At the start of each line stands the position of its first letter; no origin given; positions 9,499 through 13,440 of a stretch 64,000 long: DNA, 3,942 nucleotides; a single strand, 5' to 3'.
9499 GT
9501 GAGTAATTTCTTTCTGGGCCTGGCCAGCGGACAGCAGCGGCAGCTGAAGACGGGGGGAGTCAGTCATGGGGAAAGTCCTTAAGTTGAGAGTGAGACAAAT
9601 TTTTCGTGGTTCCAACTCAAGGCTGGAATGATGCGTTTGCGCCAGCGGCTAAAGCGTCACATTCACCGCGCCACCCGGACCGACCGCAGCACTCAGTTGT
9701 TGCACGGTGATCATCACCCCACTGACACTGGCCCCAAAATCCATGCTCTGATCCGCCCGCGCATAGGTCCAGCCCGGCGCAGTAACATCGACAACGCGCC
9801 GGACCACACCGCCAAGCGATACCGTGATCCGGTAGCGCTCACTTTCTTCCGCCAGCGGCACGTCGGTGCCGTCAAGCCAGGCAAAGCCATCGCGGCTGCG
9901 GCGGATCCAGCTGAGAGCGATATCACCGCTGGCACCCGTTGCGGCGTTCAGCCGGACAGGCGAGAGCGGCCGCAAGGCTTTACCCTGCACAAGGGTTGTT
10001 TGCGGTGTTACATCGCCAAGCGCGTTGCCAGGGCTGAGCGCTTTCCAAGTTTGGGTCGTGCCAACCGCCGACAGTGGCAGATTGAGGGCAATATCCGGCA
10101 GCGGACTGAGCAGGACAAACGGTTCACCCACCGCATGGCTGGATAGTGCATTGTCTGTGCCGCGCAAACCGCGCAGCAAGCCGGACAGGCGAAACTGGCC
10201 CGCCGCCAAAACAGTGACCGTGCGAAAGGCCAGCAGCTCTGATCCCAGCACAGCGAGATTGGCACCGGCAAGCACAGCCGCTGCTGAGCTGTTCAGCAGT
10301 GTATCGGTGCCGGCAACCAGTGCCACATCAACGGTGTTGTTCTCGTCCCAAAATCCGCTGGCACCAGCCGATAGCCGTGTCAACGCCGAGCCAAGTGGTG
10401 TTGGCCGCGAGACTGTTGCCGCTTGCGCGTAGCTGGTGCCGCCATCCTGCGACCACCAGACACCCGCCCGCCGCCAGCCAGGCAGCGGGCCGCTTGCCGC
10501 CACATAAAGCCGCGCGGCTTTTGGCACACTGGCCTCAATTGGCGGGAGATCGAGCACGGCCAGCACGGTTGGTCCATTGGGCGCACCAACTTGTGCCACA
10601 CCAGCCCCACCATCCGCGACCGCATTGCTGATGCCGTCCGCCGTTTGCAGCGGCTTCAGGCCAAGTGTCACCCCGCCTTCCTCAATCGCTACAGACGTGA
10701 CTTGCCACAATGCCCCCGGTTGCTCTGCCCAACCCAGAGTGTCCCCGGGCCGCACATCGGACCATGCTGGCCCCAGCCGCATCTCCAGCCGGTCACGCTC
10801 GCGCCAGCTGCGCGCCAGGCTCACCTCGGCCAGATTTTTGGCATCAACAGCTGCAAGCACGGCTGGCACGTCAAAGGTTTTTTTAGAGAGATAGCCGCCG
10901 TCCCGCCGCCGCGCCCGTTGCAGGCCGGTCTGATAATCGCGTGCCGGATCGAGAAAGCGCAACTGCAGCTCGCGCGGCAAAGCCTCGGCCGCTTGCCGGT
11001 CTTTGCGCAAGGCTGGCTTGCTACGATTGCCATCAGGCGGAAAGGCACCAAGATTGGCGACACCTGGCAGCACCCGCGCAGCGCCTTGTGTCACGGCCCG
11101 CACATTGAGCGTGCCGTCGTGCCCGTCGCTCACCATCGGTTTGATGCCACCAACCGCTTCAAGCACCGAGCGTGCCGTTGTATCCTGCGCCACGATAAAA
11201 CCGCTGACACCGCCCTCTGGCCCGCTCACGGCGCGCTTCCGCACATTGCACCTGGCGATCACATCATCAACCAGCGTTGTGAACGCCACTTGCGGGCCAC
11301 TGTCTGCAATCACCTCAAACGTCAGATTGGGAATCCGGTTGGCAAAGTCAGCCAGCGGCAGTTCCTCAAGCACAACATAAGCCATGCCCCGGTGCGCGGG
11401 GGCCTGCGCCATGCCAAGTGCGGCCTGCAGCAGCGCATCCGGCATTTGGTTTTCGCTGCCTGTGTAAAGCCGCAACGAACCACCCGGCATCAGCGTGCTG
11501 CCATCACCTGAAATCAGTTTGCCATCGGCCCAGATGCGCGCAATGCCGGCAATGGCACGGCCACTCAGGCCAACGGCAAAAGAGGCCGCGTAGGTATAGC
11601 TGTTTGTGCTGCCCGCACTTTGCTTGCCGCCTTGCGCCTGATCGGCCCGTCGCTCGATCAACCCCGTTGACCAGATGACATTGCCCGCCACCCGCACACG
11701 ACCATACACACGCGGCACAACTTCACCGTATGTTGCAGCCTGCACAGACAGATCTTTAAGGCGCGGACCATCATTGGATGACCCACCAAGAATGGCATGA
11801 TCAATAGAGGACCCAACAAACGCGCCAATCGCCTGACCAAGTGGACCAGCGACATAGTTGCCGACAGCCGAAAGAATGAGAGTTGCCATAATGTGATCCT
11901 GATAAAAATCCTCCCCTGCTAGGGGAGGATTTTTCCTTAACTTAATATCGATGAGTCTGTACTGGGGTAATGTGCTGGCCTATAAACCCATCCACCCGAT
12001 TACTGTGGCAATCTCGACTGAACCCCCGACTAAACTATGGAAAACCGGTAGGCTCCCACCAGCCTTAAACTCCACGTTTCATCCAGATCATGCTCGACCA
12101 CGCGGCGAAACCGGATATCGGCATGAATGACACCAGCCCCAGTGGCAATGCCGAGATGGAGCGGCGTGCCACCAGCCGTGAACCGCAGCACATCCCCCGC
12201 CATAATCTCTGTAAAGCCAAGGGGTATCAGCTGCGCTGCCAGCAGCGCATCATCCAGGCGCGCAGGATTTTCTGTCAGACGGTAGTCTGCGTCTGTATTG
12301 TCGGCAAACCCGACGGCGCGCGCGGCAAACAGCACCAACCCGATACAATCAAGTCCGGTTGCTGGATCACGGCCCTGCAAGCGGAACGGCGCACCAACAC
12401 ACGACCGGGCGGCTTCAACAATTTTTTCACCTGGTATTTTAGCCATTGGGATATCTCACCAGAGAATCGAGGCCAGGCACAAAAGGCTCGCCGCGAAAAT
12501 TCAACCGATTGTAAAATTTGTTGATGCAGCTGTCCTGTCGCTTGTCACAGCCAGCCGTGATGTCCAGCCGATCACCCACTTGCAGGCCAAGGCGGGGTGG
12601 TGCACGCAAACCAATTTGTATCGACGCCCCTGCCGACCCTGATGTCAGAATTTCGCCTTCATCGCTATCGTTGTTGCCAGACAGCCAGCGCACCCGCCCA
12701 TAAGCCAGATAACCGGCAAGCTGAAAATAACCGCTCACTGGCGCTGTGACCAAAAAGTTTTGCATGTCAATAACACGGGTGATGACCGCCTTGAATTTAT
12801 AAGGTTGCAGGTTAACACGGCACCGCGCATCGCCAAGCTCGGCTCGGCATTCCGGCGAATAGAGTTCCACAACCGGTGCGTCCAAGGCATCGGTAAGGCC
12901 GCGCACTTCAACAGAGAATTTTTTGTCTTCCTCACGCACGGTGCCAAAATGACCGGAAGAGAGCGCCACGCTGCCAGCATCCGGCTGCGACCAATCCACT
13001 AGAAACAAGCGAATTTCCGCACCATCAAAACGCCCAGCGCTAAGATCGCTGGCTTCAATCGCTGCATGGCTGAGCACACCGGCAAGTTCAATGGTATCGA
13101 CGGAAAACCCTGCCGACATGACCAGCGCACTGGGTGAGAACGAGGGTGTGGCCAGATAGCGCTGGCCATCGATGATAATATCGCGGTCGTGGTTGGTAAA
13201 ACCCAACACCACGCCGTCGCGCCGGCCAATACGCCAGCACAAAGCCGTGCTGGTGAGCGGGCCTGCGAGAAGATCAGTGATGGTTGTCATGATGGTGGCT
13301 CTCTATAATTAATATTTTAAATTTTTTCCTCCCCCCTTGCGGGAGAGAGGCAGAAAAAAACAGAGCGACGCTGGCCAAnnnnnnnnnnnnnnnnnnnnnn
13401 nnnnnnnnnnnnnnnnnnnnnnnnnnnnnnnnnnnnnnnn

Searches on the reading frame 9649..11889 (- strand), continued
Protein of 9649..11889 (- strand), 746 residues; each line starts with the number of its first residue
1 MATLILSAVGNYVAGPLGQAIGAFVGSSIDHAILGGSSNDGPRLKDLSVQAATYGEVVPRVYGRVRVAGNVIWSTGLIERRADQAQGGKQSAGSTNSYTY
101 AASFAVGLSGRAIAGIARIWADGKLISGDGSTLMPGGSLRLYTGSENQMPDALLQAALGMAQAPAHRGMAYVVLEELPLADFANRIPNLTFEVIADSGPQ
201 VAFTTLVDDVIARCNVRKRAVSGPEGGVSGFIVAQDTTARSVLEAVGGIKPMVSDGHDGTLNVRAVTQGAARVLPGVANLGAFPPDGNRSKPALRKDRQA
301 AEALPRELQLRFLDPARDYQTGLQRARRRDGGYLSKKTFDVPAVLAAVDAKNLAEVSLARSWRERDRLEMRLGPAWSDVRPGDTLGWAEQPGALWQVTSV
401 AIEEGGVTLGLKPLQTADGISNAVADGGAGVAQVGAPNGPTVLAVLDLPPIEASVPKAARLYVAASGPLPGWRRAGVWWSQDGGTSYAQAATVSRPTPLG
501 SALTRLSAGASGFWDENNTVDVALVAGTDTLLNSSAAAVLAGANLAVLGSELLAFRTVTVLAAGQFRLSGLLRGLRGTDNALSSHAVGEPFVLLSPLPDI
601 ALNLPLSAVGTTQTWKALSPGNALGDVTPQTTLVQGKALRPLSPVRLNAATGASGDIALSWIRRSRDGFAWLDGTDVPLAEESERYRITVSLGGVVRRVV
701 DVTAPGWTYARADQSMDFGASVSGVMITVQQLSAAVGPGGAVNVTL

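Call 40: search_protein_families(library=pfam, proteins=[L084:4980-8771:+, L085:5001-9152:+, L085:1289-2515:+, L084:1570-2484:+], max_evalue=0.01)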
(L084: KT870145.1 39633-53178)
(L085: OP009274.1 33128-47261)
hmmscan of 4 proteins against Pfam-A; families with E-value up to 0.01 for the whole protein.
L084:4980-8771:+ (1263 aa): 2 families
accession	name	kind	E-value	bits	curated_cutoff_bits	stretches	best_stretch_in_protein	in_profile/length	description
PF13550.12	Phage-tail_3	-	1e-25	90.9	23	1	718-885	1-162/164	Putative phage tail protein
PF23666.2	Rcc01698_C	-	3.8e-22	78.9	27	1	990-1091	1-98/98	Rcc01698-like, C-terminal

L085:5001-9152:+ (1383 aa): 2 families
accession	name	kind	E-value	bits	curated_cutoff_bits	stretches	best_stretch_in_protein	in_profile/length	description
PF13550.12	Phage-tail_3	-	5.5e-24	85.3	23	1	654-807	3-152/164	Putative phage tail protein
PF23666.2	Rcc01698_C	-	1.2e-15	58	27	1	1127-1226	2-98/98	Rcc01698-like, C-terminal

L085:1289-2515:+ (408 aa): 0 families

L084:1570-2484:+ (304 aa): 1 family
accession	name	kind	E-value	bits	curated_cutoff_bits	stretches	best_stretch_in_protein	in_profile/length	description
PF09343.15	DUF2460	-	1.1e-50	172.4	30.4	1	106-302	2-204/205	Conserved hypothetical protein 2217 (DUF2460)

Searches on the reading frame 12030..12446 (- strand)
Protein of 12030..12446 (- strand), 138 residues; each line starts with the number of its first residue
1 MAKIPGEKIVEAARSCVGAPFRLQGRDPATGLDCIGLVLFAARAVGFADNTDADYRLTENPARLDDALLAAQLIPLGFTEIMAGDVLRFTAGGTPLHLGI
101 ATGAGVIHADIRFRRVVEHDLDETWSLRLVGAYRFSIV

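Call 3: search_protein_families(library=pfam, proteins=[window:12030-12446:-], max_evalue=0.01)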
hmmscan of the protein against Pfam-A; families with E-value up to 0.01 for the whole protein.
window:12030-12446:- (138 aa): 1 family
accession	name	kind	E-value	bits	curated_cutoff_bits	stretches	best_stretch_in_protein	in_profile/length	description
PF00877.26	NLPC_P60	-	7.6e-05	23.1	23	1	18-131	1-102/105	NlpC/P60 family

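Call 4: search_protein_families(library=phrogs, proteins=[window:12030-12446:-], max_evalue=0.01)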
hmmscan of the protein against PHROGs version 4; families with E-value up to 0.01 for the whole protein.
window:12030-12446:- (138 aa): 1 family
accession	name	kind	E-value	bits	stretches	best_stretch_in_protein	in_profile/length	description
phrog_329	-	tail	1.8e-12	47.4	1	7-135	536-656/949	minor tail protein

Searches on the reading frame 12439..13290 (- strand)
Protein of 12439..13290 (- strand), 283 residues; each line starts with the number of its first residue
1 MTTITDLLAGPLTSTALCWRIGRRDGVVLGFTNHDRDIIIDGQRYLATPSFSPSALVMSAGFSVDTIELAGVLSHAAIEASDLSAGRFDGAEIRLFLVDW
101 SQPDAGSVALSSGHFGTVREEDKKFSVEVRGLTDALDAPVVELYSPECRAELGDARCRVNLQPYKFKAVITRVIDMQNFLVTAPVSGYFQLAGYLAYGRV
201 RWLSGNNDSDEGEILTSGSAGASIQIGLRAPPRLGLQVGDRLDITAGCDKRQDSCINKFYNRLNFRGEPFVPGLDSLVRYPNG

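Call 3: search_protein_families(library=pfam, proteins=[window:12439-13290:-], max_evalue=0.01)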
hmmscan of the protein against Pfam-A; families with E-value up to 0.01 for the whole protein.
window:12439-13290:- (283 aa): 2 families
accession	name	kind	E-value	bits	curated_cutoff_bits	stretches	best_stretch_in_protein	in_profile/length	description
PF09931.15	Phage_phiJL001_Gp84_N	-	8e-57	192.3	26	1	4-160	4-160/160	Baseplate hub protein, N-terminal attachment domain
PF09356.15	Phage_BR0599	-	7.7e-20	71.5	22.9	1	193-275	1-80/80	Phage conserved hypothetical protein BR0599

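Call 4: search_protein_families(library=phrogs, proteins=[window:12439-13290:-], max_evalue=0.01)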
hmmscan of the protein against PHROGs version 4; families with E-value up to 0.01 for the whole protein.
window:12439-13290:- (283 aa): 5 families
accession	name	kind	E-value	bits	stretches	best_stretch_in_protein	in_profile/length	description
phrog_778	-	tail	4.7e-54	184.7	1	13-281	13-273/287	tail assembly protein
phrog_6040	-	unknown function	3.2e-13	49.6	1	75-279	704-915/923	-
phrog_15205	-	tail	1e-09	38.4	1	21-274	218-458/467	tail assembly protein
phrog_28246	-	tail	0.00011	23.5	1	144-273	10-130/140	tail assembly protein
phrog_8917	-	unknown function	0.0095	15.4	0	83-163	170-251/613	-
